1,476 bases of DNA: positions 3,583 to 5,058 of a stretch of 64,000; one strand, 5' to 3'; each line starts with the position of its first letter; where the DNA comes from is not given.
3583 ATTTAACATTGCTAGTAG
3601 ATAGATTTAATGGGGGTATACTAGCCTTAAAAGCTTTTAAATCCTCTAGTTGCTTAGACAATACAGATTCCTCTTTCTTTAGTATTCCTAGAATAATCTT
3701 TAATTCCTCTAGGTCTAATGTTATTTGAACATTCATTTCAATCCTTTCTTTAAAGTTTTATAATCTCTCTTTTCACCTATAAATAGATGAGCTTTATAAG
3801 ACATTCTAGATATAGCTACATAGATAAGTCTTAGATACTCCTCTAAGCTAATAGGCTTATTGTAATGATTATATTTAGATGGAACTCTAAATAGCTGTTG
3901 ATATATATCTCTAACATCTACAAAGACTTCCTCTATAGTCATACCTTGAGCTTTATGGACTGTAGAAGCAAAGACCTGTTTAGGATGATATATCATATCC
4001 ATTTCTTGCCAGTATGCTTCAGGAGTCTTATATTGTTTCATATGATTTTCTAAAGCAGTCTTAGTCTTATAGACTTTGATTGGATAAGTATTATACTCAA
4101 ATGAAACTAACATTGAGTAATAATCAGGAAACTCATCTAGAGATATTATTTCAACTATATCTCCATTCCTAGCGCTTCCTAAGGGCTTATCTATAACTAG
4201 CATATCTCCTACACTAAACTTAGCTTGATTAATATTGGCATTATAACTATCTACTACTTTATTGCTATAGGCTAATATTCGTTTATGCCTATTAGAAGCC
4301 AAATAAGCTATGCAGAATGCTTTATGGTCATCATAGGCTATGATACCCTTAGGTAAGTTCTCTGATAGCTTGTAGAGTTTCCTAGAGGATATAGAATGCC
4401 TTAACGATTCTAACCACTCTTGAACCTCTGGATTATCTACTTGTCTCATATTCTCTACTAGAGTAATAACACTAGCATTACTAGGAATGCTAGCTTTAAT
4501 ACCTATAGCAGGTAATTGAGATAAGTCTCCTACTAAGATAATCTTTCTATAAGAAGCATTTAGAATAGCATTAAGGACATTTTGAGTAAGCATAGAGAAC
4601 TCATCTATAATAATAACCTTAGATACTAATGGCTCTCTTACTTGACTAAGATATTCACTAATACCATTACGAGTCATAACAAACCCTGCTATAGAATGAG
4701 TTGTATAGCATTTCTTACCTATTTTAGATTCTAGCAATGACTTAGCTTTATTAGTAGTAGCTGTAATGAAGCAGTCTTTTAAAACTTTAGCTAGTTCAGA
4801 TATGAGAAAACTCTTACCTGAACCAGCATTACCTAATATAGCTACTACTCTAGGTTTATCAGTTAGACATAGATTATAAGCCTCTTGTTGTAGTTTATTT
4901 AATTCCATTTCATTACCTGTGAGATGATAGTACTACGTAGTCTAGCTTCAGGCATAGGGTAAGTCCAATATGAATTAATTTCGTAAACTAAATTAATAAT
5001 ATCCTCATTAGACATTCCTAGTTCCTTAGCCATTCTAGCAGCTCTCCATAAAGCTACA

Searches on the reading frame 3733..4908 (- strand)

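Call 35: search_protein_families(library=pfam, proteins=[window:3733-4908:-], max_evalue=0.01)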
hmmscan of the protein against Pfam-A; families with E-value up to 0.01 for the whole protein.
window:3733-4908:- (391 aa): 16 families
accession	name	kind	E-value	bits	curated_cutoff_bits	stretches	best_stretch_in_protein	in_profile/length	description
PF13604.12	AAA_30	-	1.7e-19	70.7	27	1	2-178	1-177/191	AAA domain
PF13245.12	AAA_19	-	2.3e-17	63.9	25.1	1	18-136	10-133/134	AAA domain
PF01443.25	Viral_helicase1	-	3.2e-10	40.7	21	1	24-174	3-135/228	Viral superfamily 1 RNA helicase core domain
PF13086.12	AAA_11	-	3.4e-08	34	27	1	96-135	214-253/257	AAA domain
PF05970.20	PIF1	-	4e-06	27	25.9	1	3-124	2-130/223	PIF1-like helicase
PF13538.12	UvrD_C_2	-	6e-06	26.5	27.4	1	312-331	2-21/52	UvrD-like helicase C-terminal domain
PF13401.12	AAA_22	-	1e-05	26.3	27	1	19-127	5-122/130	AAA domain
PF07728.20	AAA_5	-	5.3e-05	23.7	22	1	23-132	3-103/139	AAA domain (dynein-related subfamily)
PF13361.12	UvrD_C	-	7.3e-05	22.8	25.6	1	264-369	245-339/350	UvrD-like helicase C-terminal domain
PF13191.12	AAA_16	-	0.00019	22.4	32.6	1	2-45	8-50/167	AAA ATPase domain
PF02689.20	Herpes_Helicase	-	0.00024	19.7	27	1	21-77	61-120/808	Helicase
PF01637.24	ATPase_2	-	0.0016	18.7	33.2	1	13-108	14-123/225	ATPase domain predominantly from Archaea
PF12775.13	AAA_7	-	0.0029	17.6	25.8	0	18-53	32-68/181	P-loop containing dynein motor region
PF00004.35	AAA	-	0.0043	17.9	21.2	1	24-110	3-72/131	ATPase family associated with various cellular activities (AAA)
PF02562.22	PhoH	-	0.0076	16.2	27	0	5-39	6-39/205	PhoH-like protein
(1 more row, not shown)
